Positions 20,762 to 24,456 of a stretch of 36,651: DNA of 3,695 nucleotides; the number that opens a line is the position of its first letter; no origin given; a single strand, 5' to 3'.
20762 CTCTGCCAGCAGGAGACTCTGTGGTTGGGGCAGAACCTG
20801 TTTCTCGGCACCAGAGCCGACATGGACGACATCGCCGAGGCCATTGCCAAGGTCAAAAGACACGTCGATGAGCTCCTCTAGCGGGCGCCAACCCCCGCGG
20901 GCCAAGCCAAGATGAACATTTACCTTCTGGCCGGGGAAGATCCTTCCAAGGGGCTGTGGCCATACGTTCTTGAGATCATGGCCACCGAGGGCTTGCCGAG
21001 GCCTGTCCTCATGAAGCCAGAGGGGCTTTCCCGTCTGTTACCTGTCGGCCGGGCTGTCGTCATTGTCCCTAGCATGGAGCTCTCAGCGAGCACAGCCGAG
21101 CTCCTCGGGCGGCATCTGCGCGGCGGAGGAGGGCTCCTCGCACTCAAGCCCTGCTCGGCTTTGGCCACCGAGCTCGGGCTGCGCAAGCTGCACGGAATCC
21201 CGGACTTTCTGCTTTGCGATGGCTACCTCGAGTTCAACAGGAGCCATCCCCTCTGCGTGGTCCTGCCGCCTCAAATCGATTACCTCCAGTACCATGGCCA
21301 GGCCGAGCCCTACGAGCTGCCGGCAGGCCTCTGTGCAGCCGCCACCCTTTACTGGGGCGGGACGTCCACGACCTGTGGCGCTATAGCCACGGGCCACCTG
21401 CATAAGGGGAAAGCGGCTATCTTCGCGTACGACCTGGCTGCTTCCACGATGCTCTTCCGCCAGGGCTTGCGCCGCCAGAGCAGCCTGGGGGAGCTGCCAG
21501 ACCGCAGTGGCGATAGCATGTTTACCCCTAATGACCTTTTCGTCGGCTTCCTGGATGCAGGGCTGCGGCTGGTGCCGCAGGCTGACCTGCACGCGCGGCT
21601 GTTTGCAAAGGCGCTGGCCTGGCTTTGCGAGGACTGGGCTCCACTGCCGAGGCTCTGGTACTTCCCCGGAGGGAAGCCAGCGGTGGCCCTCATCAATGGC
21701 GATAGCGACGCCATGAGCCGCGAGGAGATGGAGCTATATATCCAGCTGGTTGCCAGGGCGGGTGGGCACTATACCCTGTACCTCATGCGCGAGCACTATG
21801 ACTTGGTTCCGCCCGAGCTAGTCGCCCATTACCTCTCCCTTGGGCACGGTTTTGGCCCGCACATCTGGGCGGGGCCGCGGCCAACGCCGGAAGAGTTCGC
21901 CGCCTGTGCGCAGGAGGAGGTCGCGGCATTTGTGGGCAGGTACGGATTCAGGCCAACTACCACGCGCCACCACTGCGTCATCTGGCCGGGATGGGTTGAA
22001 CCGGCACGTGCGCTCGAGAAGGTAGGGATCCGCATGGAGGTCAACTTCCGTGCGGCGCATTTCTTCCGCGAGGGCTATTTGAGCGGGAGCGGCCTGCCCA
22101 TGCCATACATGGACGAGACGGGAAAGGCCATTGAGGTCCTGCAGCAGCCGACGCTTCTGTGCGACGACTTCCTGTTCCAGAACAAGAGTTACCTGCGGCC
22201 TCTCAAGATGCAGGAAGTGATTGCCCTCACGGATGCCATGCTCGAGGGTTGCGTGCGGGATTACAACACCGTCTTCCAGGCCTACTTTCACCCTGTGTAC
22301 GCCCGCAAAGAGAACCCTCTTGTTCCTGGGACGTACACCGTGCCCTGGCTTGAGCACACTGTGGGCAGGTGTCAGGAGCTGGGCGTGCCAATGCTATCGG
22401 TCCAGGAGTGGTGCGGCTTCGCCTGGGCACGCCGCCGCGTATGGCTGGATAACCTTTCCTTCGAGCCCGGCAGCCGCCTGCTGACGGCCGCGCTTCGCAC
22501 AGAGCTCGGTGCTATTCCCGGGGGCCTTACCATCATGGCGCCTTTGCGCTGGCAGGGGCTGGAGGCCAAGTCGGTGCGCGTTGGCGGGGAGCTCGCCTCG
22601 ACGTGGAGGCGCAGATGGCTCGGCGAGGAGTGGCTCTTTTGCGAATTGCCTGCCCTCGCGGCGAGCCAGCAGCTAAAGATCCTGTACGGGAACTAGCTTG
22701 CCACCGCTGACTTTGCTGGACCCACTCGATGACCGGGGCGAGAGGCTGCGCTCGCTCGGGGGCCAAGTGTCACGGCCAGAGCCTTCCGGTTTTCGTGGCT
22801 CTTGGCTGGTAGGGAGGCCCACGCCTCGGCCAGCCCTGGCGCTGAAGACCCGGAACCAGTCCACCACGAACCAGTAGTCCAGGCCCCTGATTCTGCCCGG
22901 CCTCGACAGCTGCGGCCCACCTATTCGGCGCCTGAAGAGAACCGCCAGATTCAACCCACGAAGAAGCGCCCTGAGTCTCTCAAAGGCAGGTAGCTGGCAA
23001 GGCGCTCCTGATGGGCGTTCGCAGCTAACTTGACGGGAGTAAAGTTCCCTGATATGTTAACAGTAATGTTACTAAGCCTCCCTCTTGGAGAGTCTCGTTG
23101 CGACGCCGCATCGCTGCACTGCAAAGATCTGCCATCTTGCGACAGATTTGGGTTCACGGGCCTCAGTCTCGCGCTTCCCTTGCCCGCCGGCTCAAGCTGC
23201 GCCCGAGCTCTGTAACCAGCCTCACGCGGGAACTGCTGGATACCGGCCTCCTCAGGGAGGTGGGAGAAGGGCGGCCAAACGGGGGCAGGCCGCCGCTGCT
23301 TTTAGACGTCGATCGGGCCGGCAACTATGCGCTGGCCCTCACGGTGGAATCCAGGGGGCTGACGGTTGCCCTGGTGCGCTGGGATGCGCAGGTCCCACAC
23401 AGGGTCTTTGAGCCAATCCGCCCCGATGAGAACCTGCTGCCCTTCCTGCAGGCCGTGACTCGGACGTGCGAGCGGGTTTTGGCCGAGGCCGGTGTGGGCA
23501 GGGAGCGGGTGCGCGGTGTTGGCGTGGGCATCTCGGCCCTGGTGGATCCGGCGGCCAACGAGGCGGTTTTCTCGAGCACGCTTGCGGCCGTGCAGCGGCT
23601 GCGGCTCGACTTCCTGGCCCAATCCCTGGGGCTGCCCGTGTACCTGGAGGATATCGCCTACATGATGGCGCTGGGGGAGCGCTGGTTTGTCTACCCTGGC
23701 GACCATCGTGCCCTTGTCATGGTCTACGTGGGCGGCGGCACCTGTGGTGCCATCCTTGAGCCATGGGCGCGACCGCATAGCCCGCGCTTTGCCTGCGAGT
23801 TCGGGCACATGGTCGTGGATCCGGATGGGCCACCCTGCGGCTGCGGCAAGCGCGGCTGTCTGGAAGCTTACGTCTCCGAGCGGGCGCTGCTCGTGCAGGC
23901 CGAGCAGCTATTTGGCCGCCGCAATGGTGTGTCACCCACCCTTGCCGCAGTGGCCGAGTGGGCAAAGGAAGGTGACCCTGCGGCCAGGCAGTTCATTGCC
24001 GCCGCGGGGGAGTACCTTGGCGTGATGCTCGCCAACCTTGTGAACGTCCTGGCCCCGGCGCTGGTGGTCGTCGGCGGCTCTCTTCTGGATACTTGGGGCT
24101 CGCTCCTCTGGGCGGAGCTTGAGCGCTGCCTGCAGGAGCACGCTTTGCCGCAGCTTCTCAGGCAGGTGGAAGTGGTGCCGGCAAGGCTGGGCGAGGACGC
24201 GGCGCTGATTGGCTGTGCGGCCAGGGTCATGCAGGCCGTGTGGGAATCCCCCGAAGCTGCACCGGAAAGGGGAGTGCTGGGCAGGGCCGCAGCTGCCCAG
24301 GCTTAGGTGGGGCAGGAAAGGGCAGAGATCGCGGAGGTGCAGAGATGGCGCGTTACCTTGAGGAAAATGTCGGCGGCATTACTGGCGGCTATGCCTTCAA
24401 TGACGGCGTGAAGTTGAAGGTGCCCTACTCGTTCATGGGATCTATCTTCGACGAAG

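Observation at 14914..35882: Five DegT-family aminotransferases wired to two ABC importers and a ROK regulator instead of NDP-sugar biosynthesis genes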

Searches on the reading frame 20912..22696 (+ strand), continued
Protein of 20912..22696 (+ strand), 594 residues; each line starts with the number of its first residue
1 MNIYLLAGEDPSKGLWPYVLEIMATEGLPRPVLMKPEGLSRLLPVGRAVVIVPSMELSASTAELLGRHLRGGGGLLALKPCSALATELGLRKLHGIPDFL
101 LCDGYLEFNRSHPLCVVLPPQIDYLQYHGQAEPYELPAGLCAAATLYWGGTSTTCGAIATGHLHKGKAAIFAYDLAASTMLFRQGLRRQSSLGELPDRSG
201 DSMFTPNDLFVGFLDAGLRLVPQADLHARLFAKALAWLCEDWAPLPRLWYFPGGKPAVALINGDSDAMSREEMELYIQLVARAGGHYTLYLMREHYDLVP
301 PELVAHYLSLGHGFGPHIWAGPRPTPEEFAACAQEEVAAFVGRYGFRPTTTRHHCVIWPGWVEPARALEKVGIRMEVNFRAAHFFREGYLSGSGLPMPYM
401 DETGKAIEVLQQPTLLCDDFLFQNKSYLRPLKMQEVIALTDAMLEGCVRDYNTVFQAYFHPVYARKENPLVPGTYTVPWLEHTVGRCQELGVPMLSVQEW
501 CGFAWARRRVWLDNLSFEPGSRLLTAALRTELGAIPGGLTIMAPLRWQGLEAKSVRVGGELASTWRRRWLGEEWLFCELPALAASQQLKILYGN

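Call 39: find_related_loci(query=A3, collection=genome_contigs, flank=10000)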
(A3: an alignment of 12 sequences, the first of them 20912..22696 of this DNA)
Query A3 (594 aa) in genome_contigs; peptide patterns used: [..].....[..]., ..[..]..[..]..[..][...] (x = any residue, [..] = any of these).
59 stretches matched a pattern; 41 encode a relative of the query (tblastn E <= 1e-3); 35 distinct loci.
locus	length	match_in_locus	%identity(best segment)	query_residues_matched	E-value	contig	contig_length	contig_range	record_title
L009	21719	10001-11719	40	5-589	4e-123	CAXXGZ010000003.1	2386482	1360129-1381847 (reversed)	MAG: Chloroflexota bacterium isolate 2d6b9f97-f50f-46fd-9931-9ea7ae414042 genome assembly, contig: contig_3, whole genom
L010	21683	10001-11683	39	18-592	6e-121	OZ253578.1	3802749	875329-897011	MAG: Chloroflexota bacterium isolate 48853afe-6264-4d68-b03e-03448b293cf5 genome assembly, chromosome: 1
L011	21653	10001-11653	40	18-571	1e-118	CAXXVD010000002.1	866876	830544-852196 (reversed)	MAG: Chloroflexota bacterium isolate fe2c5841-0234-49a8-8bce-d97ad08295c1 genome assembly, contig: contig_2, whole genom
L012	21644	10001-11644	39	18-577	2e-118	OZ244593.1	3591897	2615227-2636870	MAG: Chloroflexota bacterium isolate 88f3a034-1e95-44e9-9cba-3f5f03d74490 genome assembly, chromosome: 1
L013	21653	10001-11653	40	18-571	4e-118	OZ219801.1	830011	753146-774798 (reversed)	MAG: Chloroflexota bacterium isolate 50a8419b-8e17-430b-920a-11f3287aca29 genome assembly, chromosome: 1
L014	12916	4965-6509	42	74-593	9e-116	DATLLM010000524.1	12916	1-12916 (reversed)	MAG TPA_asm: Chloroflexota bacterium isolate SMAG_U13748 k141_1803364, whole genome shotgun sequence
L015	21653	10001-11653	40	18-571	9e-115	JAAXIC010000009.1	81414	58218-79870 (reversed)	MAG: Chloroflexota bacterium isolate Plut_88905 unfiltered_Plut_88905_genomic_contig_947663, whole genome shotgun sequen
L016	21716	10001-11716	38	18-592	1e-114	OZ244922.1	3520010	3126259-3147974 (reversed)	MAG: Chloroflexota bacterium isolate ead8ffbb-32b5-46cb-8623-33c4fc8e8bc9 genome assembly, chromosome: 1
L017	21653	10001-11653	40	18-571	2e-114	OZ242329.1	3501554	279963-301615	MAG: Chloroflexota bacterium isolate 2b2caabe-c752-47ff-af95-c7664a5aabd3 genome assembly, chromosome: 1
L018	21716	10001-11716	38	18-592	3e-114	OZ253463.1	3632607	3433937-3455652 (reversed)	MAG: Chloroflexota bacterium isolate 29d2856e-e75a-4040-aa7f-32dfb5fb0cd3 genome assembly, chromosome: 1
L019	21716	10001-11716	39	18-592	3e-114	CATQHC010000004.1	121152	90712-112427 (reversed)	MAG: Chloroflexota bacterium isolate 11a6ff70-42c8-4f36-b917-3d1cb5cddc1f genome assembly, contig: contig_4, whole genom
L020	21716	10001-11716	38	18-592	1e-113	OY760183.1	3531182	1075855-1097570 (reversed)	MAG: Chloroflexota bacterium isolate 1e5240b1-722b-4dd6-bc08-6f4f73fd4587 genome assembly, chromosome: 1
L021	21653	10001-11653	39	18-571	2e-113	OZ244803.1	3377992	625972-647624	MAG: Chloroflexota bacterium isolate 79ba3885-3119-4226-a239-5f829a180bad genome assembly, chromosome: 1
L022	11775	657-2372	38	18-592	1e-111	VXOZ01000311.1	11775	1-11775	MAG: Chloroflexi bacterium isolate SB0662_bin_44 NODE_4535_length_11775_cov_17.863737, whole genome shotgun sequence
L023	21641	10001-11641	40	18-567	3e-111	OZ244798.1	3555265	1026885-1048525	MAG: Chloroflexota bacterium isolate 2a568fc5-af87-46f8-82f8-bda4512a6bab genome assembly, chromosome: 1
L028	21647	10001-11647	38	3-560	2e-107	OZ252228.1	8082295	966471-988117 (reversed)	MAG: Candidatus Latescibacterota bacterium isolate 2d5a3a6b-ac94-4199-888f-c4fbb53c5f42 genome assembly, chromosome: 1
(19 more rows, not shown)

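Call 52: search_protein_families(library=pfam, proteins=[L015:13027-14556:-, L016:3696-4841:-, L015:11924-12781:-, L015:14718-16301:+, L015:18693-19571:+, L028:2869-4848:+, L028:184-2655:+, L016:8279-9748:+, L013:19480-20778:+], max_evalue=0.01)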
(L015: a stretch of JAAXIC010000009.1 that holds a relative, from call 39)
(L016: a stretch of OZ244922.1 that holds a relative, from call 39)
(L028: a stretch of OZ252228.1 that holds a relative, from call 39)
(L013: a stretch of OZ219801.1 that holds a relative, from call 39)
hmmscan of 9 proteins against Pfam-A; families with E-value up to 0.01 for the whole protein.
L015:13027-14556:- (509 aa): 4 families
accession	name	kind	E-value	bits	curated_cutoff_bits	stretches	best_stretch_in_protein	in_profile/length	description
PF00884.28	Sulfatase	-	3.8e-40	138.5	25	1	26-371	2-301/301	Sulfatase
PF16347.10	SGSH_C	-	1.4e-08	35.5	29.3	1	335-468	17-142/154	N-sulphoglucosamine sulphohydrolase, C-terminal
PF01663.27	Phosphodiest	-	6.2e-08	33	23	1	280-323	187-230/342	Type I phosphodiesterase / nucleotide pyrophosphatase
PF02995.22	DUF229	-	0.001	18.3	25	1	281-329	310-352/496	Protein of unknown function (DUF229)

L016:3696-4841:- (381 aa): 2 families
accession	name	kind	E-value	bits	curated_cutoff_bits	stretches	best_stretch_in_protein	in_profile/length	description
PF13378.12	MR_MLE_C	-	1e-43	150.1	29.4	1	155-373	6-218/219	Enolase C-terminal domain-like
PF02746.21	MR_MLE_N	-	1.7e-10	41.5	22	1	33-123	24-117/117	Mandelate racemase / muconate lactonizing enzyme, N-terminal domain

L015:11924-12781:- (285 aa): 1 family
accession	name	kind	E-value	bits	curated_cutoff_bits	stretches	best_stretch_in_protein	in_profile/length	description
PF00535.33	Glycos_transf_2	-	1.2e-10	42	23.3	1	26-187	1-167/168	Glycosyl transferase family 2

L015:14718-16301:+ (527 aa): 2 families
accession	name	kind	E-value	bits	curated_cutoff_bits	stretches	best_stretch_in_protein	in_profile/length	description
PF11028.14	TMEM260-like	-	1.4e-07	31.9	24.2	1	65-197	13-169/179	Protein O-mannosyl-transferase TMEM260-like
PF13231.12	PMT_2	-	2.2e-07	31.7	26.1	1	73-218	4-153/160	Dolichyl-phosphate-mannose-protein mannosyltransferase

L015:18693-19571:+ (292 aa): 1 family
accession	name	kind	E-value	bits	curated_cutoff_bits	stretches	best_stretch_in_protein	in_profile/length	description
PF01261.30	AP_endonuc_2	-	1.3e-36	127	31.1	1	31-285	4-248/249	Xylose isomerase-like TIM barrel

L028:2869-4848:+ (659 aa): 2 families
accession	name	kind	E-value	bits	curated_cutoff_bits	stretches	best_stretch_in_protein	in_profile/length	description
PF20581.3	DUF6785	-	1.4e-110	370.6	25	1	30-523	2-498/498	Family of unknown function (DUF6785)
PF20580.3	DUF6784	-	1.2e-26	93.3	26.4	1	560-652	3-95/101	Domain of unknown function (DUF6784)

L028:184-2655:+ (823 aa): 3 families
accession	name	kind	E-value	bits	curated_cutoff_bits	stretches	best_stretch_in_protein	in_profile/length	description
PF25788.1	Ig_Rha78A_N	-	3.8e-07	30.8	27.4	1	643-729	20-99/105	Rha78A-like, N-terminal immunoglobulin domain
PF00041.27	fn3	-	9.4e-05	23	25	1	637-726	10-80/84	Fibronectin type III domain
PF16656.11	Pur_ac_phosph_N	-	0.0004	21.3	30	0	688-729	56-91/93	Purple acid Phosphatase, N-terminal domain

L016:8279-9748:+ (489 aa): 0 families

L013:19480-20778:+ (432 aa): 1 family
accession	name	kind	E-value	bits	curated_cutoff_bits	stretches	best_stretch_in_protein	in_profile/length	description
PF07690.21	MFS_1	-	1.8e-12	47.3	33.4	2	277-412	49-174/347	Major Facilitator Superfamily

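Call 63: search_protein_families(library=pfam, proteins=[window:20912-22696:+], max_evalue=10)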
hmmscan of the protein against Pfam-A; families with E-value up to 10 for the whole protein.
window:20912-22696:+ (594 aa): 0 families

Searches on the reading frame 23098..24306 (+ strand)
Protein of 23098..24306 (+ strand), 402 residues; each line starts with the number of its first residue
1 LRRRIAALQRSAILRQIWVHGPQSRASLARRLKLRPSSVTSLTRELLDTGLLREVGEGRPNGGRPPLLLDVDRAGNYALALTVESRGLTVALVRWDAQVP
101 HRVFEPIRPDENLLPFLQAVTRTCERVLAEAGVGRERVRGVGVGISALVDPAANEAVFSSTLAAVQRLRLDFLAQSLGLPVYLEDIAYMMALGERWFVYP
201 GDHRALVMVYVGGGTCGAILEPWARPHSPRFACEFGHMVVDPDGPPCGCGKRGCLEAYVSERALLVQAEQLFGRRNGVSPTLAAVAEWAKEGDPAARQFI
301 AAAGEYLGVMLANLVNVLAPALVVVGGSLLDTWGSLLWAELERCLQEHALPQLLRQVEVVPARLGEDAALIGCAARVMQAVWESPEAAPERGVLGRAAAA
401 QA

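Call 3: search_protein_families(library=pfam, proteins=[window:23098-24306:+])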
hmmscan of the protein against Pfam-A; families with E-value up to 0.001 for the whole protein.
window:23098-24306:+ (402 aa): 2 families
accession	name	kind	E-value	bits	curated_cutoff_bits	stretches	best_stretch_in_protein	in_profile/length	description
PF00480.26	ROK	-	3.9e-39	135.4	22.9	1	132-377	52-291/294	ROK family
PF01047.28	MarR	-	5.4e-07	29.8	24.6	1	12-53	7-48/59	MarR family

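Call 6: search_protein_families(library=ncbifam, proteins=[window:23098-24306:+], max_evalue=0.01)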
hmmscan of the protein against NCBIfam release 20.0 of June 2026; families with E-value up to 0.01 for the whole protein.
window:23098-24306:+ (402 aa): 11 families
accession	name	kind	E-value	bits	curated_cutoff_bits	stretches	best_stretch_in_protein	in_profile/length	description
NF049930.1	TransRegMlc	equivalog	1.8e-42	146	530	1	11-383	19-395/405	sugar metabolism global transcriptional regulator Mlc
NF047937.1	TransRegNagC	equivalog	1.2e-41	143.2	650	1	8-381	11-387/399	DNA-binding transcriptional regulator NagC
TIGR00744.1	ROK_glcA_fam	subfamily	2.5e-32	112.4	260.35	1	120-378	40-309/318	ROK family glucokinase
NF003461.0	PRK05082.1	subfamily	1.5e-20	73.7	283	1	138-377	56-286/291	N-acetylmannosamine kinase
NF047821.1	NactlManKinNanK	equivalog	2.9e-19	69.7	450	1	139-374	57-283/288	N-acetylmannosamine kinase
NF009835.0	PRK13310.1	equivalog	6e-18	65.2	380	1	110-375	33-298/303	N-acetylglucosamine kinase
NF045551.1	GK_Pyrobac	equivalog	1.2e-16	60.9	500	1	139-379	49-282/294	ATP-dependent glucokinase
NF007251.0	PRK09698.1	equivalog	6.7e-13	48.6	253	1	118-379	47-298/304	allose kinase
NF042998.1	bglucokin_BglK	equivalog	7e-10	38.6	550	1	140-375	56-283/291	beta-glucoside kinase BglK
NF007108.0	PRK09557.1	equivalog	1.1e-09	38.1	443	1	124-368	44-291/303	fructokinase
NF009836.0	PRK13311.1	equivalog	4.5e-08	32.6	551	1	139-320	58-246/256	N-acetyl-D-glucosamine kinase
